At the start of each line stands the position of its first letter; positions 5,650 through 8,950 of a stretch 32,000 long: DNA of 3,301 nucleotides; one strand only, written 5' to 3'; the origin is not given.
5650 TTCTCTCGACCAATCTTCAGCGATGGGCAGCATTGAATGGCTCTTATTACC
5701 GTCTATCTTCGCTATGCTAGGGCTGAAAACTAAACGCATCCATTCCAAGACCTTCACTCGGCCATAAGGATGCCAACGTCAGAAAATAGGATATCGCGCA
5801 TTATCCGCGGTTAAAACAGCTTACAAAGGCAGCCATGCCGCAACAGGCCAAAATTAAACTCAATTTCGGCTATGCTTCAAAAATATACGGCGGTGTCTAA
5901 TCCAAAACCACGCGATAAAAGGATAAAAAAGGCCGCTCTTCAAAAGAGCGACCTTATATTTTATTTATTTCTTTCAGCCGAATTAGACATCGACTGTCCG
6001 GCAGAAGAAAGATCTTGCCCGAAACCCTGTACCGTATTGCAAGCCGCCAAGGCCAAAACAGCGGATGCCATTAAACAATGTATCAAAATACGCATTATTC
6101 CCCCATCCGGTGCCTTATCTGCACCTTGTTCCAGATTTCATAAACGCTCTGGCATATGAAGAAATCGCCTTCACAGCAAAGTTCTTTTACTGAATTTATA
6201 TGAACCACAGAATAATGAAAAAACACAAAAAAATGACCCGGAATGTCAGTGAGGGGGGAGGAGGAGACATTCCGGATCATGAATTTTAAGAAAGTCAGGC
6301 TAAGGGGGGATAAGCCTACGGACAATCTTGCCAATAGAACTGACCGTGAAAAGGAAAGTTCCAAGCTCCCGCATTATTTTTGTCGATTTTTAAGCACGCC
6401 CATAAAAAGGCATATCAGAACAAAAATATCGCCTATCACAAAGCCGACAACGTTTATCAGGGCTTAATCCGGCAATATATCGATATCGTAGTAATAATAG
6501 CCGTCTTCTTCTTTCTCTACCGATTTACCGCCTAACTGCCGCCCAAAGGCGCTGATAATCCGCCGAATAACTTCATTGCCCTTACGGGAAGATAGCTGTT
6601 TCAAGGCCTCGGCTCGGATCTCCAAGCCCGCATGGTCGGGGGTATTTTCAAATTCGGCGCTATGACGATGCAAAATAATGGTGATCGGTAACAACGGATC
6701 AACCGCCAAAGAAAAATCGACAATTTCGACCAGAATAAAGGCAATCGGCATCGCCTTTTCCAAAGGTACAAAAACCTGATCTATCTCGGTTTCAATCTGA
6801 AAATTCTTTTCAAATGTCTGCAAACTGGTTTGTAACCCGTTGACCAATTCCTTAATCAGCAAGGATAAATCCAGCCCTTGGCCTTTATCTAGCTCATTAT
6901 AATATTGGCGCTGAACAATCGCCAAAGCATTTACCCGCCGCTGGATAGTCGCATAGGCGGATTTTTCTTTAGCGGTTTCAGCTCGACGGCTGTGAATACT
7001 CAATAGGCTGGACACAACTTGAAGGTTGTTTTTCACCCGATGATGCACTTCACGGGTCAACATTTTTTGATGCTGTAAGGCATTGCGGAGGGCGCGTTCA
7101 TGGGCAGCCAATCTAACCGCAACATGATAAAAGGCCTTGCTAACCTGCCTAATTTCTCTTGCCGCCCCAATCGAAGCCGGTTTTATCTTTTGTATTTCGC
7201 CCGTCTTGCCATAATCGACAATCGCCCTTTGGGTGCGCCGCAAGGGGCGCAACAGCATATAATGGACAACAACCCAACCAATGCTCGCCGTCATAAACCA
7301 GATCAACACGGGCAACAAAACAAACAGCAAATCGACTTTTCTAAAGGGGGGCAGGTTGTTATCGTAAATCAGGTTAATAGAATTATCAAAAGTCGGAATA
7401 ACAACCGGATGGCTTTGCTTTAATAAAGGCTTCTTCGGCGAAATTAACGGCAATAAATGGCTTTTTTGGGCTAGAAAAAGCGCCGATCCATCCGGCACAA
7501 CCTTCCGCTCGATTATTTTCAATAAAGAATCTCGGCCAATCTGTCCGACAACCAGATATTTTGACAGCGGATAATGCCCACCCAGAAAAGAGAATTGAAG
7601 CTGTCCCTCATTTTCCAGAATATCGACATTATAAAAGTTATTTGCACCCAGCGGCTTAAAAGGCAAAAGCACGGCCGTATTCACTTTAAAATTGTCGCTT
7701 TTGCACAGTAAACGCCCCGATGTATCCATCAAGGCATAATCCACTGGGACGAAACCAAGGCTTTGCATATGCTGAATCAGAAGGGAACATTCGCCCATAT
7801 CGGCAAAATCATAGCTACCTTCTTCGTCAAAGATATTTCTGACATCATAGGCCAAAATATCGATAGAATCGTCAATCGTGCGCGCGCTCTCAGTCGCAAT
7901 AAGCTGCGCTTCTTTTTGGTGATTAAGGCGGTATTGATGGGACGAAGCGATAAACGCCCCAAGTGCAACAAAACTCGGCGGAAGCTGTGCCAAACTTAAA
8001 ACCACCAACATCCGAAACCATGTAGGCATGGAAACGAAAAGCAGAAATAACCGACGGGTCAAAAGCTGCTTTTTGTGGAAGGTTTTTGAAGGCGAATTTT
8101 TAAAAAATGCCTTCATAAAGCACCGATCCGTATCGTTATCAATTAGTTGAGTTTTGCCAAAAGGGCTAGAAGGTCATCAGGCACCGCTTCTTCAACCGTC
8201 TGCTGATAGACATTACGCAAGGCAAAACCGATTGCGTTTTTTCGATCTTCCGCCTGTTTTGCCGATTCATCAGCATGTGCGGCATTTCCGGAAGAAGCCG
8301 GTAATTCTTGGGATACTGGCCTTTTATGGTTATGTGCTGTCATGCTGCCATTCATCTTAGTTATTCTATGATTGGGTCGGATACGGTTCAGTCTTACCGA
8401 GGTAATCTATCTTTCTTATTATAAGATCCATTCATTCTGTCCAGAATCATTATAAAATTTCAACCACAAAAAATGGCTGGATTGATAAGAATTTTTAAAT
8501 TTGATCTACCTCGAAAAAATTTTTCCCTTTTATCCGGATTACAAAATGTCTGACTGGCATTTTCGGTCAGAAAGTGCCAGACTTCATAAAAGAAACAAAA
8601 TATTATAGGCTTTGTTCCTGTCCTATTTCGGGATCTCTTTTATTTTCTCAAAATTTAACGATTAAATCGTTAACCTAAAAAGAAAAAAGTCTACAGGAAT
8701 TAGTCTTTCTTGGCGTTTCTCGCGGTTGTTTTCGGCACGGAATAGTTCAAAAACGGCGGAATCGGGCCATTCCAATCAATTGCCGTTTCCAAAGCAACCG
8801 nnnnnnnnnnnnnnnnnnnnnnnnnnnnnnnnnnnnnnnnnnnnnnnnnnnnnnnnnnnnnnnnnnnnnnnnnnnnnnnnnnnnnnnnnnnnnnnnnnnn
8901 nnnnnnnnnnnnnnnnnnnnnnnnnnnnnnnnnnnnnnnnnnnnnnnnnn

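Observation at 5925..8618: Compact putative general-stress-response module: nepR - PhyT-like kinase - CCUCCUCCC sRNA - entericidin lipoprotein, without phyR or ecfG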

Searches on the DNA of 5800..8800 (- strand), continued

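Call 77: search_with_rna_model(model_id=R1, sources=[L010, L011, L012, L013, L014, L015, L016, L017, L018, L019, L020, L021, L022, L023, L024, L025, L026, L027, L028, L029, L030, L031, L032, L033, L034, L035, L036, L037, L038, L039, L040, L041, L042, L043, L044, L045, L046, L047, L048, L049, L050, L051, L052, L053, L054, L055, L056, L057, L058, L059, L060, L061, L062, L063, L064, L065, L066, L067, L068, L069, L070, L071, L072, L073, L074, L075, L076, L077, L078, L079, L080, L081, L082, L083, L084, L085, L086, L087, L088, L089, L090], max_evalue=0.01)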
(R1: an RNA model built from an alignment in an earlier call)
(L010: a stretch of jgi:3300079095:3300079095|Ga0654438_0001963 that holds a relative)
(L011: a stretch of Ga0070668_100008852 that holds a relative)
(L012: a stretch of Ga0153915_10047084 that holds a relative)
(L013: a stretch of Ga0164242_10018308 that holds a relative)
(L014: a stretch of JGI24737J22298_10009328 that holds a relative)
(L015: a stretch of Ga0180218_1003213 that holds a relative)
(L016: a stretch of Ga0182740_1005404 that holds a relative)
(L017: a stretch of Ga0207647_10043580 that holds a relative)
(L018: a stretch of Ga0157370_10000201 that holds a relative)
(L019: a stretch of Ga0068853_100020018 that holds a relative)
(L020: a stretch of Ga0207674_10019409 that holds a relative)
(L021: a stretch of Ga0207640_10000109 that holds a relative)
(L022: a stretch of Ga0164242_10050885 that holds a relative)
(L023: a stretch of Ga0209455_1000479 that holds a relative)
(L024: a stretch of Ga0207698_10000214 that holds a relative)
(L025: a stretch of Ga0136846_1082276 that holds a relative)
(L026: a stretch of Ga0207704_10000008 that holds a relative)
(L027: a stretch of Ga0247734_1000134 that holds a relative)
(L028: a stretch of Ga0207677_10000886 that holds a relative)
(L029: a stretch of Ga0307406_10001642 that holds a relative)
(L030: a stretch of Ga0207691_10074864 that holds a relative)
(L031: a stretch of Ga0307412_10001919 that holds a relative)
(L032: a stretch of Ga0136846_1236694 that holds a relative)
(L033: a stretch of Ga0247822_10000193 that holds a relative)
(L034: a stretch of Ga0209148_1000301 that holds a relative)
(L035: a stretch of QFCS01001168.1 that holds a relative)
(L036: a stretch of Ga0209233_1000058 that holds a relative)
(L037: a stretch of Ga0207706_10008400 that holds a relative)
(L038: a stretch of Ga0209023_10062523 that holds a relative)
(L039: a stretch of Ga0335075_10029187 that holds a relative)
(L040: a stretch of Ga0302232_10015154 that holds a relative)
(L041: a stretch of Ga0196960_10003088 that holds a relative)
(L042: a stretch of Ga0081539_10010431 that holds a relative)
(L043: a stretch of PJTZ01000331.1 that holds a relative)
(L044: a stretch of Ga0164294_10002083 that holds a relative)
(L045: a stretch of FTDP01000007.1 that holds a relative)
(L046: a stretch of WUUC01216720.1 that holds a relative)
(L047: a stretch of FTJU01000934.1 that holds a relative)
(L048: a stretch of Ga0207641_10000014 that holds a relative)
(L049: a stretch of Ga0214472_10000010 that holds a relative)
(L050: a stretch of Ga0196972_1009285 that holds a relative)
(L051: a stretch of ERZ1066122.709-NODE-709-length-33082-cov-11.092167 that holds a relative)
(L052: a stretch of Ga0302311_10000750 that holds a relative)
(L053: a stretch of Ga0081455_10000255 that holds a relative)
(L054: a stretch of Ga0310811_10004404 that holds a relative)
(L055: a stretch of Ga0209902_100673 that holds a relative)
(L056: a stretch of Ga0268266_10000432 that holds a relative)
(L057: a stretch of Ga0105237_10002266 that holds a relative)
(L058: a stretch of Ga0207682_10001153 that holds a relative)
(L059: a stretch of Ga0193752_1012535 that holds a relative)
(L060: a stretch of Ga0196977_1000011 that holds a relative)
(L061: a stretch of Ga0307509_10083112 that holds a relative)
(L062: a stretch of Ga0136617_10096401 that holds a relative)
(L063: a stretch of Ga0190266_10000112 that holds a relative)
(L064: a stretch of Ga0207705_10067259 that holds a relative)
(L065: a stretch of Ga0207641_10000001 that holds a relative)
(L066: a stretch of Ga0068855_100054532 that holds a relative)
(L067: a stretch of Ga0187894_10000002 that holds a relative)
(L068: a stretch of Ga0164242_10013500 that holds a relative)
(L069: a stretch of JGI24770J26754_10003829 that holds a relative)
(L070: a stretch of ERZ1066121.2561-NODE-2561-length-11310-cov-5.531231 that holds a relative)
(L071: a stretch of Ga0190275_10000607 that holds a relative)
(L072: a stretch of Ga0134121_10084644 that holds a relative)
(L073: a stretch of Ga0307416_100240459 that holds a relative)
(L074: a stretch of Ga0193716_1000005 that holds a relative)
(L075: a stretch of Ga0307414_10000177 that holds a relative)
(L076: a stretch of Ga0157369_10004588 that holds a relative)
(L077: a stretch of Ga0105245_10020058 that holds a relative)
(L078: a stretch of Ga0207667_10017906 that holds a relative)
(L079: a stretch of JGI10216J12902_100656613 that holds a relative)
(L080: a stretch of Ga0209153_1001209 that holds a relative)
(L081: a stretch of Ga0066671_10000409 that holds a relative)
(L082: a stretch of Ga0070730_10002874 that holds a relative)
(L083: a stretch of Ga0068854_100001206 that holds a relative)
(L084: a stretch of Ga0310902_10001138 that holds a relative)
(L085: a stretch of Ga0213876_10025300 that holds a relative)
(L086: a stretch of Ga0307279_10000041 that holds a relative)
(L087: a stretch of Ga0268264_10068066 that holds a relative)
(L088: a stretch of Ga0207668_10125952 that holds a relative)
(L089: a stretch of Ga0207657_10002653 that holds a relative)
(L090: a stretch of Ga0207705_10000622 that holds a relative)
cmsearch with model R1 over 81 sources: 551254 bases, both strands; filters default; matches with E-value up to 0.01: 101.
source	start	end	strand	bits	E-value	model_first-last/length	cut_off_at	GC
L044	5618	5717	+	116.3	1.9e-28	1-101/101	no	0.63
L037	5568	5668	+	115.7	2.8e-28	1-101/101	no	0.68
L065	5464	5563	+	114.3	6.6e-28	1-101/101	no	0.65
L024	5565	5665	+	113.9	8.6e-28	1-101/101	no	0.67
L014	1689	1789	+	113.1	1.3e-27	1-101/101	no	0.68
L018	5566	5666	+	113.1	1.3e-27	1-101/101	no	0.68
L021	5568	5668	+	113.1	1.4e-27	1-101/101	no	0.68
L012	2720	2819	+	112.6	1.9e-27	1-101/101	no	0.62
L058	6221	6321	+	112.3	2.3e-27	1-101/101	no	0.63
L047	2712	2811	+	111.9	3e-27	1-101/101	no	0.67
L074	5567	5667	+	111.7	3.3e-27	1-101/101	no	0.68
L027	5606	5705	+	111.6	3.5e-27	1-101/101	no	0.69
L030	2269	2369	+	111.1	4.6e-27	1-101/101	no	0.68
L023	5566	5666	+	110.9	5.2e-27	1-101/101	no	0.67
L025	2495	2595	+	110.6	6.5e-27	1-101/101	no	0.69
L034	5569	5669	+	110.6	6.5e-27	1-101/101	no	0.69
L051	5599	5697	+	110.2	8.1e-27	1-101/101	no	0.6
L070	5371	5469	+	110.2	8.1e-27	1-101/101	no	0.6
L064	1528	1626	+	110.2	8.3e-27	1-101/101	no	0.61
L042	5327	5426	+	110.1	8.7e-27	1-101/101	no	0.62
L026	5567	5667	+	110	9.1e-27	1-101/101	no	0.7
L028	5226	5326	+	110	9.1e-27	1-101/101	no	0.7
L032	4077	4178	+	107.6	4e-26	1-101/101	no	0.69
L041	2812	2914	+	107.4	4.6e-26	1-101/101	no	0.65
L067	7712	7811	+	106.8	6.5e-26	1-101/101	no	0.66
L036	5616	5716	+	106.5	7.9e-26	1-101/101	no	0.61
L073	1608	1709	+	106.2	9.5e-26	1-101/101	no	0.65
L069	7723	7823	+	106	1.1e-25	1-101/101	no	0.65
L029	5681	5779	+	105.8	1.2e-25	1-101/101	no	0.67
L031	5342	5440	+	105.8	1.2e-25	1-101/101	no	0.67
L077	5516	5617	+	105.6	1.4e-25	1-101/101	no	0.64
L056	7703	7804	+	104.3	3e-25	1-101/101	no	0.65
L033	5600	5702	+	104.2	3.2e-25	1-101/101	no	0.59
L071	5612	5712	+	103.5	5e-25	1-101/101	no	0.64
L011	5817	5917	+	103.2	6.2e-25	1-101/101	no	0.62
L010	6414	6512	+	102.1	1.2e-24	1-101/101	no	0.64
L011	5600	5699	+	100.1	4.1e-24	1-101/101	no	0.65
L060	7695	7799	+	100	4.3e-24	1-101/101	no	0.67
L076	2021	2124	+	99.6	5.5e-24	1-101/101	no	0.63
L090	4984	5087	+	99.6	5.5e-24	1-101/101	no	0.63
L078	2585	2688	+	99.3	6.9e-24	1-101/101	no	0.64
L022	3091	3190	+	98.9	8.3e-24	1-101/101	no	0.66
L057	5563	5665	+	98.9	8.4e-24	1-101/101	no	0.65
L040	3944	4045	+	98.1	1.4e-23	1-101/101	no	0.68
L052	5518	5623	+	96.3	4.3e-23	1-101/101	no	0.65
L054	4519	4620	+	94.8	1.1e-22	1-101/101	no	0.65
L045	3582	3671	+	93.2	2.8e-22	1-90/101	3'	0.72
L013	3679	3781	+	89.8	2.3e-21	1-101/101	no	0.62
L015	4320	4417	+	89.6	2.7e-21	1-101/101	no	0.59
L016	1848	1945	+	89.6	2.7e-21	1-101/101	no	0.59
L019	3489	3587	+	89.2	3.3e-21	1-101/101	no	0.6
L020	5611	5709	+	89.2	3.3e-21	1-101/101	no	0.6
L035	5615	5713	+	88.9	3.9e-21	1-101/101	no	0.61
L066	2489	2591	+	88.8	4.3e-21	1-101/101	no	0.67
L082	3959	4060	+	87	1.3e-20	1-101/101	no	0.63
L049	5667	5767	+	86.5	1.8e-20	1-101/101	no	0.57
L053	5539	5636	+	86.2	2.1e-20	1-101/101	no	0.62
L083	5607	5705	+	79.9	1.1e-18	1-101/101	no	0.65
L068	5802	5891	+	79.1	1.7e-18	1-89/101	3'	0.67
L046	3523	3593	+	65.9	5.6e-15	1-72/101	3'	0.65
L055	5640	5700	+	59.1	3.8e-13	1-62/101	3'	0.62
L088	1896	1948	+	55.9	2.7e-12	1-53/101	3'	0.58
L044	5657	5732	-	30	2.2e-05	1-101/101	no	0.62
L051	5638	5717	-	29.9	2.3e-05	1-101/101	no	0.61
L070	5410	5489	-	29.9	2.3e-05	1-101/101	no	0.61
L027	5645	5729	-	29.9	2.4e-05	1-101/101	no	0.67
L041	2851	2964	-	29.7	2.8e-05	1-101/101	no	0.69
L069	7761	7836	-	29.7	2.8e-05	1-101/101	no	0.7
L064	1567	1664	-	28.9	4.5e-05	1-101/101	no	0.62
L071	5650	5754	-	28.3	6.6e-05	1-101/101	no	0.6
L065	5502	5594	-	28.1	7.3e-05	1-101/101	no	0.62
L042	5365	5440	-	27.3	0.00012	1-101/101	no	0.59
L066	2530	2628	-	26.9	0.00016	1-101/101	no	0.67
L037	5607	5692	-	26.8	0.00016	1-101/101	no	0.63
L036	5654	5728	-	26.3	0.00023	1-101/101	no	0.6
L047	2750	2823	-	26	0.00026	1-101/101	no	0.65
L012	2758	2826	-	25.1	0.00047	1-101/101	no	0.68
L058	6259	6329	-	24.8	0.00056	1-101/101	no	0.68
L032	4117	4193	-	24.6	0.00065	1-101/101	no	0.7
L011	5857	5963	-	24.3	0.00077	1-101/101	no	0.6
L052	5559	5663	-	23.8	0.001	1-101/101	no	0.66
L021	5607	5710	-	23.6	0.0012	1-101/101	no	0.66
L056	7741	7821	-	23.5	0.0012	1-101/101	no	0.74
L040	3985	4070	-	23.3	0.0014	1-101/101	no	0.7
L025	2534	2610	-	23.3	0.0014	1-101/101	no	0.71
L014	1728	1807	-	23.2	0.0014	1-101/101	no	0.7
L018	5605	5684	-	23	0.0017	1-101/101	no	0.71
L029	5719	5807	-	22.8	0.0019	1-101/101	no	0.63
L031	5380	5468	-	22.8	0.0019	1-101/101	no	0.63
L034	5608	5679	-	22.7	0.0021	1-101/101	no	0.72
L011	5640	5725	-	22.5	0.0024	1-101/101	no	0.62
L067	7750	7824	-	22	0.0032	1-101/101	no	0.68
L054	4561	4634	-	21.4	0.0045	1-101/101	no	0.64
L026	5606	5673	-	21.4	0.0046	1-101/101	no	0.71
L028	5265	5332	-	21.4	0.0046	1-101/101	no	0.71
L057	5605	5684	-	21.4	0.0046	1-101/101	no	0.69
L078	2624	2723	-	21.3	0.0048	1-101/101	no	0.68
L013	3718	3827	-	21.3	0.0048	1-101/101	no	0.65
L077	5554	5624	-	21.1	0.0053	1-101/101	no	0.63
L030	2308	2379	-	20.9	0.006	1-101/101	no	0.71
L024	5604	5690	-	20.4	0.0081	1-101/101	no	0.67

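Call 96: search_with_rna_model(model_id=R1, sources=[L091, L092], max_evalue=0.001, show_alignments=2)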
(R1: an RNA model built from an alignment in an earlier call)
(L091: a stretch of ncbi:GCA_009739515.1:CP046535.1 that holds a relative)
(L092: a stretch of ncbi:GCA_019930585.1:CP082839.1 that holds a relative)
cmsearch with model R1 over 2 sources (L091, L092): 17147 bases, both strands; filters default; matches with E-value up to 0.001: 2.
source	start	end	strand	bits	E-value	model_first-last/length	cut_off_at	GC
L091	5205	5301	+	88.1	2e-22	1-101/101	no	0.68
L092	5065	5166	+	85.1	1.3e-21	1-101/101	no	0.66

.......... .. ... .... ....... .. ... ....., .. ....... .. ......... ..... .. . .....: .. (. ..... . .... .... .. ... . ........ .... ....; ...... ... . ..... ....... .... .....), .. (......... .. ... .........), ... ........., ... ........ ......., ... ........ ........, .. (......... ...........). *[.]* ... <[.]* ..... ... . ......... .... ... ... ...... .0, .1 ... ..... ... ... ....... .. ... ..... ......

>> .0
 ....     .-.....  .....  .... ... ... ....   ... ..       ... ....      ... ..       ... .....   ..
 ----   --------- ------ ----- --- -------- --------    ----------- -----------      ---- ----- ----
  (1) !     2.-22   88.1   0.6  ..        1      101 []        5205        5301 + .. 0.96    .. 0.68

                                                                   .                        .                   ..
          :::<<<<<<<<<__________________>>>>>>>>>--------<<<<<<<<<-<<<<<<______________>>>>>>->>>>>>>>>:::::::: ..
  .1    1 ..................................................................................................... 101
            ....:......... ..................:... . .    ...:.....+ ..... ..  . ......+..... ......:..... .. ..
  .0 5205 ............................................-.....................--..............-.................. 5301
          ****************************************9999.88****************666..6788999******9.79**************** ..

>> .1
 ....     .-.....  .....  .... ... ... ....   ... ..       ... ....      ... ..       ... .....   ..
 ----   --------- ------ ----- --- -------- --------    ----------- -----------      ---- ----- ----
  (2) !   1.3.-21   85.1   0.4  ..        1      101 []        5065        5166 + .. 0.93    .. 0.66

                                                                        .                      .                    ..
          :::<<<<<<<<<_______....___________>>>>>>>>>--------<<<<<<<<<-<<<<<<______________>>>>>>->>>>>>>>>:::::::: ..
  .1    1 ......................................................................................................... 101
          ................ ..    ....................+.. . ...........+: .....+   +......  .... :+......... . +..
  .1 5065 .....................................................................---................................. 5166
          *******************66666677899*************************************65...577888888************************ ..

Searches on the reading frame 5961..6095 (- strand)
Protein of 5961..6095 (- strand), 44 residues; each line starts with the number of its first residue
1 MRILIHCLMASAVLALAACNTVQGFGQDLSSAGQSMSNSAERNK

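Call 3: search_protein_families(library=pfam, proteins=[window:5961-6095:-], max_evalue=1)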
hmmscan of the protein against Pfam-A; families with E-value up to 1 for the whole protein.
window:5961-6095:- (44 aa): 1 family
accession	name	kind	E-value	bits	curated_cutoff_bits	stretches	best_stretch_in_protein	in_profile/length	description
PF08085.16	Entericidin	-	3.3e-08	33.7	23.3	1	21-40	1-20/20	Entericidin EcnA/B family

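Call 4: search_protein_families(library=ncbifam, proteins=[window:5961-6095:-], max_evalue=1)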
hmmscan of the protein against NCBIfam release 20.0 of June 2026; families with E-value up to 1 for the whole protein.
window:5961-6095:- (44 aa): 4 families
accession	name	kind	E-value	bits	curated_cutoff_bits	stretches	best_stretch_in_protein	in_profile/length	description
NF007319.0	PRK09810.1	equivalog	3.8e-07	29.9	86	1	2-40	4-40/41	lipoprotein antitoxin entericidin A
NF007487.1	PRK10081.1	equivalog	6.2e-07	29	94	1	9-42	14-45/48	lipoprotein toxin entericidin B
NF052367.1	entericidin_domain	domain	0.0058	16.8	40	1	20-34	3-17/30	entericidin domain-containing protein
NF037950.1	spanin2_1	subfamily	0.034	14.5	100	1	5-38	9-42/130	bacteriophage spanin2 family protein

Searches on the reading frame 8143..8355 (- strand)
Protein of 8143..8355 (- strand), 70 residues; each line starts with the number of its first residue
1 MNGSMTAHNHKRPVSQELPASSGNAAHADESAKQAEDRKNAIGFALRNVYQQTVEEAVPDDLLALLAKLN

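Call 3: search_protein_families(library=pfam, proteins=[window:8143-8355:-], max_evalue=1)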
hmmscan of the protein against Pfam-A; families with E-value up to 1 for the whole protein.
window:8143-8355:- (70 aa): 1 family
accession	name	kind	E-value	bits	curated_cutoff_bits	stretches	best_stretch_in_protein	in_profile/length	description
PF18557.6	NepR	-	8.8e-09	35.3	25.7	1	41-69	3-31/35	Anti-sigma factor NepR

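Call 4: search_protein_families(library=ncbifam, proteins=[window:8143-8355:-], max_evalue=1)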
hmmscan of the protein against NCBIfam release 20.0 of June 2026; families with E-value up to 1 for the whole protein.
window:8143-8355:- (70 aa): 2 families
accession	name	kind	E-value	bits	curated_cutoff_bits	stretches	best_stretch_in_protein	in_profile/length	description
NF051865.1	antisigmaTNepR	equivalog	4.2e-07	29.7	100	1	30-68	15-53/61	anti-sigma T factor NepR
TIGR00515.1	accD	equivalog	0.031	13.6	317.45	1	38-62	223-247/285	acetyl-CoA carboxylase, carboxyltransferase subunit beta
